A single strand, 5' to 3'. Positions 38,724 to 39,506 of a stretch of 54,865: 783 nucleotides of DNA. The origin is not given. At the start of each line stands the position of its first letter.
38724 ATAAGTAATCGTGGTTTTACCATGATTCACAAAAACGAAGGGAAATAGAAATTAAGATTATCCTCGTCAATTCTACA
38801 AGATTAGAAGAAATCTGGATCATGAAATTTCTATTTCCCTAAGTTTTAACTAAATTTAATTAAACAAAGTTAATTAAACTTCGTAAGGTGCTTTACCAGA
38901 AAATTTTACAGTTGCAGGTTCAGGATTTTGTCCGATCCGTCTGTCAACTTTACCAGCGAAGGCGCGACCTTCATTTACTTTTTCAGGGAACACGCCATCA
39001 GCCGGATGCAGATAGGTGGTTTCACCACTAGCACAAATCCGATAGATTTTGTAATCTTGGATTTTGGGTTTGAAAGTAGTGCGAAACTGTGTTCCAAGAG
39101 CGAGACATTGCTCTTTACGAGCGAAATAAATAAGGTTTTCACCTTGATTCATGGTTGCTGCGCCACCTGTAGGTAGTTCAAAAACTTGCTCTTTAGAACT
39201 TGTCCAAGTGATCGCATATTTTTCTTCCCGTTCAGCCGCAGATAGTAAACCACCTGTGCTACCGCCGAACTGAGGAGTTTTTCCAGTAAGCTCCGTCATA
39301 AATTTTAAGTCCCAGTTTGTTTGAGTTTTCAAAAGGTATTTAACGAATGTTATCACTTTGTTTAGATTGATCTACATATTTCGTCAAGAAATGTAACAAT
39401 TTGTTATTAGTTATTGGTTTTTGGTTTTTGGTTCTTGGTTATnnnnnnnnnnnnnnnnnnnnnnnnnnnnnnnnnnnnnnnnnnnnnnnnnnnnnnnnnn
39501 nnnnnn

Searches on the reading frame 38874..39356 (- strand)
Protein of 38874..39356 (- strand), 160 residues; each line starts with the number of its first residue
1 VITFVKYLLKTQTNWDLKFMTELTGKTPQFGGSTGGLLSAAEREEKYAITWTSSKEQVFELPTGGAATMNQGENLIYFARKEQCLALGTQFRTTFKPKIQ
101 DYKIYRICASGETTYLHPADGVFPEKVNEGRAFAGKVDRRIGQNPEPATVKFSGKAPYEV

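Call 57: search_protein_families(library=pfam, proteins=[window:38874-39356:-])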
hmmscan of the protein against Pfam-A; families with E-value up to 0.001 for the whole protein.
window:38874-39356:- (160 aa): 1 family
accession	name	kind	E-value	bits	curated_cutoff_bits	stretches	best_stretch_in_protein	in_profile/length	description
PF02531.21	PsaD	-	2.9e-72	241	22.4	1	24-158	2-136/136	PsaD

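Call 69: list_cluster_members(proteins=[window:38874-39356:-, window:29944-30549:+, window:36131-36979:+])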
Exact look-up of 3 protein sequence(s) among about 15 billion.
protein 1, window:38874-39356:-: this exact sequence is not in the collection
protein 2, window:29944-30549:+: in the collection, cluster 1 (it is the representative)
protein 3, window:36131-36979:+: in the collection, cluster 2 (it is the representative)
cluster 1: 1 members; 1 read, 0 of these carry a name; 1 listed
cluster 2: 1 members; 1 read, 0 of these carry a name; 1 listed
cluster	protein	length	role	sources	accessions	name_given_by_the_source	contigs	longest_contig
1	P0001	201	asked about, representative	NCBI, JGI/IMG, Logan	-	-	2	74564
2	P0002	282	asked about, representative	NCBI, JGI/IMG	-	-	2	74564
